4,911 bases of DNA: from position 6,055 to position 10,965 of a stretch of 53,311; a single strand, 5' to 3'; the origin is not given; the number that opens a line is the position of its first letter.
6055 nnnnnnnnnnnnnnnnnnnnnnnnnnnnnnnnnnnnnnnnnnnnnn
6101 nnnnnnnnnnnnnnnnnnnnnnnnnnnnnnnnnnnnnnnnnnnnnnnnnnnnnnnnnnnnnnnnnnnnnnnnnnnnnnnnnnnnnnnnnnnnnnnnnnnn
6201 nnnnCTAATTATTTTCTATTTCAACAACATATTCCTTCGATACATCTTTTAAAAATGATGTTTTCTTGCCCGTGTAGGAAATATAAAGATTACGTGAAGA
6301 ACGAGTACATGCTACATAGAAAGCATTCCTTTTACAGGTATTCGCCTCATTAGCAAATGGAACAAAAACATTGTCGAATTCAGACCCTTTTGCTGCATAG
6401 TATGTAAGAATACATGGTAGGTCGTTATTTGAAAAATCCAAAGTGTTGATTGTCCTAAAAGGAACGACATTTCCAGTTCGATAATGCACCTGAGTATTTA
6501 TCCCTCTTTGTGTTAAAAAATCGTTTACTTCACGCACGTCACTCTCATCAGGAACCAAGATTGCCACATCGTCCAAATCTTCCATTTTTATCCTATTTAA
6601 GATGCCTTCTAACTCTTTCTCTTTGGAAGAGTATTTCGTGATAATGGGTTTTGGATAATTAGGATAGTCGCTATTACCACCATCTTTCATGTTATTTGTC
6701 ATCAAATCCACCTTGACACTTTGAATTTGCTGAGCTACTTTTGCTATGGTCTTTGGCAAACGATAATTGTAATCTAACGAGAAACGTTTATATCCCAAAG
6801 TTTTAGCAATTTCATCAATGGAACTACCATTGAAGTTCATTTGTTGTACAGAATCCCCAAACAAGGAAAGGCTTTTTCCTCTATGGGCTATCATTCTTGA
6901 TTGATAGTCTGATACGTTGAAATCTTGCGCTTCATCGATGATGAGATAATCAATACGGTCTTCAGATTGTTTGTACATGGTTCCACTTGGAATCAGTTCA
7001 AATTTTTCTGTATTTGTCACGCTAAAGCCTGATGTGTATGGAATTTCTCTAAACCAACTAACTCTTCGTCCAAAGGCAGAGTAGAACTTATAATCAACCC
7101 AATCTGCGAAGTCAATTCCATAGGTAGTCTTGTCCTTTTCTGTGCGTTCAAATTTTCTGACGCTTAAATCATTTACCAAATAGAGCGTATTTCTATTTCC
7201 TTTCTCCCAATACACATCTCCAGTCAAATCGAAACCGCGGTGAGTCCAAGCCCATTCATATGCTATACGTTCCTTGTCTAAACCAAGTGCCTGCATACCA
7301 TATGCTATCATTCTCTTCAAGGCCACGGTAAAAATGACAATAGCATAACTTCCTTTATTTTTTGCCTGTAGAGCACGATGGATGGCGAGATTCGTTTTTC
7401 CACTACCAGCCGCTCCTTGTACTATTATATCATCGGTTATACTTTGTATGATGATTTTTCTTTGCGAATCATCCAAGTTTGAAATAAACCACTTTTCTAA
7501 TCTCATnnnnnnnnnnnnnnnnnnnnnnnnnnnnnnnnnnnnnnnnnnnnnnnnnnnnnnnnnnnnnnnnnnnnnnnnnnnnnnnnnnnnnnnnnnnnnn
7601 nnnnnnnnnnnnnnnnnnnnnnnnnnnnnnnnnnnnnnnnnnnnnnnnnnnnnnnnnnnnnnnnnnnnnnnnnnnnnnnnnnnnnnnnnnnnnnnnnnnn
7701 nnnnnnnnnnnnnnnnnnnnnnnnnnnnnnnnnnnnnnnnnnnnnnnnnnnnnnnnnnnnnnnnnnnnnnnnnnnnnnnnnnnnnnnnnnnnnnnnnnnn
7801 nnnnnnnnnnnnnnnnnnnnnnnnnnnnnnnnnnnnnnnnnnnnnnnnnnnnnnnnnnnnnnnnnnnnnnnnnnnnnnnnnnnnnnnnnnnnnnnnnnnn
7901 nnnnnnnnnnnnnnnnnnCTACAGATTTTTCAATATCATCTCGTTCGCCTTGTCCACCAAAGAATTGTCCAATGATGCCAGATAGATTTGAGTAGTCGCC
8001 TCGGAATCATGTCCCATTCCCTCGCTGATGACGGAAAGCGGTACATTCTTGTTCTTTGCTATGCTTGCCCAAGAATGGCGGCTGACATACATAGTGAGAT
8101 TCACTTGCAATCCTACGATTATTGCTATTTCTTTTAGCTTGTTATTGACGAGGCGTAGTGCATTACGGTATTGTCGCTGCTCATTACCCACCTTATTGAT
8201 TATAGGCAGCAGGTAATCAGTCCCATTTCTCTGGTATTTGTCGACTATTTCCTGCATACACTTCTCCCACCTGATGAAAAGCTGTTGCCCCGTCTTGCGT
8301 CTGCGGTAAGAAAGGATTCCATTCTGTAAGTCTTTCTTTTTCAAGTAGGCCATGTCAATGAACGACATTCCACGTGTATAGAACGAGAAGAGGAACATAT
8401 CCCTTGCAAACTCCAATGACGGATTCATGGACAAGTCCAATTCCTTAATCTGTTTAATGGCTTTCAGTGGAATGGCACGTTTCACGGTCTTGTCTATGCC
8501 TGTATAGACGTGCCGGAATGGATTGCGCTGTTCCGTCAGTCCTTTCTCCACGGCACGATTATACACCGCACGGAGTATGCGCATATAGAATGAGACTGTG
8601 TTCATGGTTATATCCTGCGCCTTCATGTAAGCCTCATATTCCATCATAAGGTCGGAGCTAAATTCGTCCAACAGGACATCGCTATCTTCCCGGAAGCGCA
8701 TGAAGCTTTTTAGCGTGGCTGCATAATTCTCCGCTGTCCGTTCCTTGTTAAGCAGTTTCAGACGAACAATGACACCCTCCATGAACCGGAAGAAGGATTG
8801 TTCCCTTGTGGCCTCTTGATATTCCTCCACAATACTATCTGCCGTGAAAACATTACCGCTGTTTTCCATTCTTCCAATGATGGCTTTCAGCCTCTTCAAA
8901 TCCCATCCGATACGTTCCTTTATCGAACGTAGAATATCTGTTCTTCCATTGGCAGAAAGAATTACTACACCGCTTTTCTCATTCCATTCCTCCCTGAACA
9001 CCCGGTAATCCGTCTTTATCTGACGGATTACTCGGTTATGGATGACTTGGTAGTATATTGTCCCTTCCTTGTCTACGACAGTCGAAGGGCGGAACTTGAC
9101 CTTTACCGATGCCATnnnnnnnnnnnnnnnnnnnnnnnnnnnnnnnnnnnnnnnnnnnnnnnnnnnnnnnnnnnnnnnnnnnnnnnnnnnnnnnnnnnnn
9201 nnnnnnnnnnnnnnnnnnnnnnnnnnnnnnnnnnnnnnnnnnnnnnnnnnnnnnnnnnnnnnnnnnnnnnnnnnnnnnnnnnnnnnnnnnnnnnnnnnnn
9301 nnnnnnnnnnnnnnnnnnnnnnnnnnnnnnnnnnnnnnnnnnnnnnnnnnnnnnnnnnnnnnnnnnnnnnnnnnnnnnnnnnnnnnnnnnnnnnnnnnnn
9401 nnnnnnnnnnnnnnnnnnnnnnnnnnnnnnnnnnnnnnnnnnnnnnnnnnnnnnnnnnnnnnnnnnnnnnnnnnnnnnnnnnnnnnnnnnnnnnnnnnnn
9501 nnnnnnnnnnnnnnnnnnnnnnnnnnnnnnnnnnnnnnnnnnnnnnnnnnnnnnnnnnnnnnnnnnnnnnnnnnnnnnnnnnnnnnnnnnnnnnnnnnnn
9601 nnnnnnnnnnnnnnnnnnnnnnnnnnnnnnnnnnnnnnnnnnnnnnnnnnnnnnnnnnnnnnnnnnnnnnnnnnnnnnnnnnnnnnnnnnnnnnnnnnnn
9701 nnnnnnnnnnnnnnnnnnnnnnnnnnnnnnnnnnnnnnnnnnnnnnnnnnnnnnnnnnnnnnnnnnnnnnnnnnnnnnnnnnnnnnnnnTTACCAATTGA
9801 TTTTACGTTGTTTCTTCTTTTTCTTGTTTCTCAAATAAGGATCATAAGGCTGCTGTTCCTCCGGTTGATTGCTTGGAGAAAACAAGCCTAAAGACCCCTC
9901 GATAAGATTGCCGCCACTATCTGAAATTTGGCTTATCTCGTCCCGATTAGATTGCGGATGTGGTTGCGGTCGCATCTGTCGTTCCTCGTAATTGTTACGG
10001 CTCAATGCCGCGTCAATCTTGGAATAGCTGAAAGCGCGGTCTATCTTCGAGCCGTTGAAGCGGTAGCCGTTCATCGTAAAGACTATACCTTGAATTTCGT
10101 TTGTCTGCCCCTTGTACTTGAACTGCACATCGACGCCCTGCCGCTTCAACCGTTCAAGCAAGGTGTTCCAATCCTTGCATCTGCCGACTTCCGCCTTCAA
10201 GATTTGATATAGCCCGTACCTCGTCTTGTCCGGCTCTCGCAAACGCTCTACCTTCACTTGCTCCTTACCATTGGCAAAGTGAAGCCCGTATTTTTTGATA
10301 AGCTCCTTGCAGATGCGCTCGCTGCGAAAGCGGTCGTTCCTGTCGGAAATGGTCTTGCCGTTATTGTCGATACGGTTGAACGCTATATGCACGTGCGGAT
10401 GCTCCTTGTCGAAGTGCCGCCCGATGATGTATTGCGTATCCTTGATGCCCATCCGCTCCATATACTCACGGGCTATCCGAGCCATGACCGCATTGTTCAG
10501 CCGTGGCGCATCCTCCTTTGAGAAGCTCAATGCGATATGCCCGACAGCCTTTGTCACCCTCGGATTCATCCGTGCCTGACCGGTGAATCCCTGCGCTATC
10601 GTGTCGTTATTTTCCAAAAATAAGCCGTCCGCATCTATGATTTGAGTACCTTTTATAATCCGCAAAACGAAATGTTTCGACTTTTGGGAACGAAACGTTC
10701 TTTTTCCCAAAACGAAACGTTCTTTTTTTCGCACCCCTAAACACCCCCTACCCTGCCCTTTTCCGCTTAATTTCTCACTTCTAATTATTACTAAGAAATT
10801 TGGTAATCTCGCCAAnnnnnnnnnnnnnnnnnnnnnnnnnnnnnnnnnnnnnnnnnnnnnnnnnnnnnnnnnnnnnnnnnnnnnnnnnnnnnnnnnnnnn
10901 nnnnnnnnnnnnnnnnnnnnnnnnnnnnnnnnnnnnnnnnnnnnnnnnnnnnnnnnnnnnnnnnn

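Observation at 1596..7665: Seven-gene co-directional operon fusing an rSAM/RiPP trio to a helicase pair on a mobile element: candidate composite system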

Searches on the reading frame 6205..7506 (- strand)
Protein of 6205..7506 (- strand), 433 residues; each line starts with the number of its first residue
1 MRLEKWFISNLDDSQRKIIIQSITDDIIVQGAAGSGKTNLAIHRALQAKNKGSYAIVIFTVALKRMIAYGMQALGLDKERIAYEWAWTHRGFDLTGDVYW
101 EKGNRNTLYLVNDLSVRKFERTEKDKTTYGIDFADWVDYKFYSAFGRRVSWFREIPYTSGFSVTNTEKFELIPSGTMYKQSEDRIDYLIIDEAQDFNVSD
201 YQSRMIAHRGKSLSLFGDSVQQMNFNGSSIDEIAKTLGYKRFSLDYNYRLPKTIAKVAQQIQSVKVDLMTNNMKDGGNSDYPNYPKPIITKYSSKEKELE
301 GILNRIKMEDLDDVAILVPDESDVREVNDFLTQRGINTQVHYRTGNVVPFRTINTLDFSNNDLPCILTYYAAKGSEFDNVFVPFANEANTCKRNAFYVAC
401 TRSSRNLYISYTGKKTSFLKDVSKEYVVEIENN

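Call 3: search_protein_families(library=pfam, proteins=[window:6205-7506:-], max_evalue=0.01)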
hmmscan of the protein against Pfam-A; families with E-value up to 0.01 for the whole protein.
window:6205-7506:- (433 aa): 10 families
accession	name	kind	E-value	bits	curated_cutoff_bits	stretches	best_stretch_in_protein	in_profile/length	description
PF13361.12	UvrD_C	-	2.6e-13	50.6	25.6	2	366-412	289-348/350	UvrD-like helicase C-terminal domain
PF01443.25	Viral_helicase1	-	1.1e-11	45.4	21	1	364-409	177-226/228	Viral superfamily 1 RNA helicase core domain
PF13538.12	UvrD_C_2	-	5.6e-09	36.2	27.4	1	365-409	3-51/52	UvrD-like helicase C-terminal domain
PF00580.27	UvrD-helicase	-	2.1e-08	34.6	23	1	177-233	205-263/271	UvrD/REP helicase N-terminal domain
PF00270.35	DEAD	-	1.7e-06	28.3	26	1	15-59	4-52/167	DEAD/DEAH box helicase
PF13245.12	AAA_19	-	1.8e-05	25.3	25.1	1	16-223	2-130/134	AAA domain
PF13604.12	AAA_30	-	2.7e-05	24.5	27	1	11-111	2-94/191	AAA domain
PF02562.22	PhoH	-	0.0001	22.3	27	1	14-60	8-55/205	PhoH-like protein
PF09848.15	SLFN-g3_helicase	-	0.00013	21.9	24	0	27-58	4-35/354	Schlafen group 3, DNA/RNA helicase domain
PF04851.21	ResIII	-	0.00027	21.3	22.5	0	24-62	23-61/164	Type III restriction enzyme, res subunit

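Call 4: search_protein_families(library=ncbifam, proteins=[window:6205-7506:-], max_evalue=0.01)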
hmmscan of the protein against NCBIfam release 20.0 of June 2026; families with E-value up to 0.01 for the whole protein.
window:6205-7506:- (433 aa): 14 families
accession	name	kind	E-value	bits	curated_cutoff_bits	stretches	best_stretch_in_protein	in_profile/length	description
NF041464.1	HelD_BACSU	equivalog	4.2e-19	67.9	419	2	179-425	541-777/779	RNA polymerase recycling motor HelD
NF008743.0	PRK11773.1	equivalog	1.3e-08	33.7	965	1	177-336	206-372/720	DNA helicase II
TIGR01075.1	uvrD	equivalog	1.3e-08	33.6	1144.45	1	177-340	201-371/715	DNA helicase II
NF041254.1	motor_HelR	exception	1.2e-07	30.4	750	1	186-261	520-598/706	RNA polymerase recycling motor ATPase HelR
TIGR01073.1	pcrA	equivalog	4.3e-07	28.7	911.2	1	164-275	191-306/725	DNA helicase PcrA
NF053713.1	helicas_STM2767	equivalog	8e-07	27.8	550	0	11-60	175-225/665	STM2767 family DEAD/DEAH box helicase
NF041258.1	motor_HelR_2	exception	4.7e-06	25.1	1100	0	187-261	516-594/713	RNA polymerase recycling motor ATPase HelR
NF041465.1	HelD_MYCSM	equivalog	4.8e-05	21.6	1051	0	187-261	521-599/719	RNA polymerase recycling motor HelD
TIGR01074.1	rep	equivalog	0.0002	19.8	951.45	1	179-262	201-290/668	DNA helicase Rep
NF010487.0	PRK13909.1-4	equivalog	0.00025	19.4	759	1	172-339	315-503/924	RecB-like helicase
NF008276.0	PRK11054.1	equivalog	0.001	17.6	543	0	9-70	195-256/684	DNA helicase IV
TIGR01447.1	recD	equivalog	0.0038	15.9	310.15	0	350-411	512-574/597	exodeoxyribonuclease V subunit alpha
TIGR00609.1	recB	equivalog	0.0096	14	696.05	0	359-402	723-767/1175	exodeoxyribonuclease V subunit beta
NF008744.0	PRK11776.1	equivalog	0.01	14.5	524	0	220-338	159-269/460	ATP-dependent RNA helicase DbpA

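Call 5: search_protein_families(library=padloc, proteins=[window:6205-7506:-], max_evalue=0.01)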
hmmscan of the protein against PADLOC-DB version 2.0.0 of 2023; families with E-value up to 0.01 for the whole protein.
window:6205-7506:- (433 aa): 36 families (the best 25 are shown)
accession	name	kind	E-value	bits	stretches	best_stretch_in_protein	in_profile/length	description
PDLC03802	RTasHel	-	2.1e-18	64.5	3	177-264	185-275/675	DRT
PDLC00107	GajB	-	3.1e-17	60.4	2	186-326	217-361/587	UrvD helicase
PDLC00132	GajB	-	2.1e-16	57.7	2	185-267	215-304/625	UrvD helicase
PDLC01087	C3a187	-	1.3e-13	48.6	2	185-413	320-545/559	NERD+UvrD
PDLC00122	GajB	-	4e-13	47.1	2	360-424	419-483/502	UrvD helicase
PDLC00114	GajB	-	2.8e-12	44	1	177-345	208-385/635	UrvD helicase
PDLC00117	GajB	-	1.6e-11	41.4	2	185-339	219-378/604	UrvD helicase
PDLC00129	GajB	-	1.5e-10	38.3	1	182-329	224-366/594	UrvD helicase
PDLC00106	GajB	-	2e-09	34.5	2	184-266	205-292/577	UrvD helicase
PDLC02372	Nhi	-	3.9e-09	33.7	2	163-310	243-377/470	-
PDLC00135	GajB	-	1.2e-08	32.3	2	372-425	521-592/603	UrvD helicase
PDLC00104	GajB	-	7.1e-08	29.6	0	13-49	6-40/574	UrvD helicase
PDLC02350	AbiO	-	1e-07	29.1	2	167-310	241-373/468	AbiO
PDLC00128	GajB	-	2.7e-07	27.7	0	392-424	642-674/685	UrvD helicase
PDLC00123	GajB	-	4.8e-07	26.8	1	184-333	176-327/540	UrvD helicase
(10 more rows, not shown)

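Call 24: search_protein_families(library=phrogs, proteins=[window:6205-7506:-], max_evalue=0.001)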
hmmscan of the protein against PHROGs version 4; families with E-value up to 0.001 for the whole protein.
window:6205-7506:- (433 aa): 5 families
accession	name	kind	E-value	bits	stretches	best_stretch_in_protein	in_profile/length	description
phrog_1967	-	DNA, RNA and nucleotide metabolism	6.6e-28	98.7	2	182-344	361-512/776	DNA helicase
phrog_170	-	other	1.3e-08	35.7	1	8-66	73-132/323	PhoH-like phosphate starvation-inducible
phrog_325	-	DNA, RNA and nucleotide metabolism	0.00042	19.7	0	333-410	794-867/986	Dda-like helicase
phrog_2765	-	other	0.00045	20.2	0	15-61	238-288/443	PhoH-like phosphate starvation-inducible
phrog_979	-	head and packaging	0.00061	19.6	0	12-59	155-201/642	terminase large subunit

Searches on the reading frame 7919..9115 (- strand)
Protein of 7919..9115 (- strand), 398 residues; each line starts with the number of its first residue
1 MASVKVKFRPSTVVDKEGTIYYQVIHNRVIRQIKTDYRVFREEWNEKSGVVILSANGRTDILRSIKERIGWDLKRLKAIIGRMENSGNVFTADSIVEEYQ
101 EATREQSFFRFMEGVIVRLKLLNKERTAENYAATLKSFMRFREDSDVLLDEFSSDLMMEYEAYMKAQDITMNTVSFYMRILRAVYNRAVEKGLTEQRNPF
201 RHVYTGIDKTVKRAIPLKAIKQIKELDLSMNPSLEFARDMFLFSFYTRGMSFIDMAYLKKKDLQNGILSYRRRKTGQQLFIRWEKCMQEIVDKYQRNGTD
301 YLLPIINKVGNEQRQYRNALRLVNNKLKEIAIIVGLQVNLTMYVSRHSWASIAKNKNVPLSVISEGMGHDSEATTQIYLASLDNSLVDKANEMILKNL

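Call 3: search_protein_families(library=pfam, proteins=[window:7919-9115:-], max_evalue=0.01)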
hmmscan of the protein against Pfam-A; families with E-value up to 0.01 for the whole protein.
window:7919-9115:- (398 aa): 5 families
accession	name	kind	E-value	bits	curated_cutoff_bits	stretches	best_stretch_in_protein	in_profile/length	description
PF13102.12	Phage_int_SAM_5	-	8.7e-19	68.2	22.3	1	107-197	1-91/98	Phage integrase SAM-like domain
PF00589.27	Phage_integrase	-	3.2e-08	34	27.1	1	246-383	32-170/172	Phage integrase family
PF17293.8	Arm-DNA-bind_5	-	3.5e-06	27.9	22.6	1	15-95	11-86/87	Arm DNA-binding domain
PF24624.1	Int_N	-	0.00065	20.8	27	1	145-203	38-96/100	Phage integrase, N-terminal domain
PF13495.12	Phage_int_SAM_4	-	0.0058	17.4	27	0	124-193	15-83/85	Phage integrase, N-terminal SAM-like domain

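Call 4: search_protein_families(library=ncbifam, proteins=[window:7919-9115:-], max_evalue=0.01)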
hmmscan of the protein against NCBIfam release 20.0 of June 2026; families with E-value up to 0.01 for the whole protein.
window:7919-9115:- (398 aa): 5 families
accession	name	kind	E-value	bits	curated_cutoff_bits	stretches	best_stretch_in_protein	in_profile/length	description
TIGR02224.1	recomb_XerC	equivalog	1.7e-14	53.9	335.15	1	125-379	15-275/295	tyrosine recombinase XerC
NF001399.0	PRK00283.1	subfamily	2e-12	47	279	1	125-386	24-288/300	tyrosine recombinase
TIGR02225.1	recomb_XerD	equivalog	9.7e-12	44.8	329.6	1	124-388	14-281/290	site-specific tyrosine recombinase XerD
NF040815.2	recomb_XerA_Arch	equivalog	2.1e-11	43.9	220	1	125-381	14-254/263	site-specific tyrosine recombinase/integron integrase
TIGR02249.1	integrase_gron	subfamily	0.00066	19.1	265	0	322-382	241-301/315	integron integrase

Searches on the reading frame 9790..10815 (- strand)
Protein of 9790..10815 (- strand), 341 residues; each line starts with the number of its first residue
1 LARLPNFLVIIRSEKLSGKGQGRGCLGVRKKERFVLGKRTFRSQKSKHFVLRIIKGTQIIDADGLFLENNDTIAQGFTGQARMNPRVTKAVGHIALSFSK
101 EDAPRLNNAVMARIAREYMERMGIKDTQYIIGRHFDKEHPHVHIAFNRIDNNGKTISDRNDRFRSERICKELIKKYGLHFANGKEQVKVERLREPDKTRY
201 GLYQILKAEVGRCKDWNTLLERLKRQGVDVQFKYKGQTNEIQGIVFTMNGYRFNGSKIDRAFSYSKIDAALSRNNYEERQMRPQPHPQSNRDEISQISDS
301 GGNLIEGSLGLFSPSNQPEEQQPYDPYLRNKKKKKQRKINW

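Call 24: search_protein_families(library=phrogs, proteins=[window:9790-10815:-], max_evalue=0.001)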
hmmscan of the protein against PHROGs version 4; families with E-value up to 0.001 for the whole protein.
window:9790-10815:- (341 aa): 2 families
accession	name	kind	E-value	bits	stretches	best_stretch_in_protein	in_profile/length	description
phrog_14579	-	unknown function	2.1e-07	32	1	85-275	57-243/264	-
phrog_26285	-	unknown function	0.00043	20.3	1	113-194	86-169/465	-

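Call 94: search_protein_families(library=pfam, proteins=[window:9790-10815:-], max_evalue=0.001)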
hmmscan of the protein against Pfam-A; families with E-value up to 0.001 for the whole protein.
window:9790-10815:- (341 aa): 1 family
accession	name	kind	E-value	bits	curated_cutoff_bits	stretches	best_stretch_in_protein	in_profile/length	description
PF03432.20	Relaxase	-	1.9e-36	125.7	24.6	1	56-178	9-132/132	MobA/VirD2-like, nuclease domain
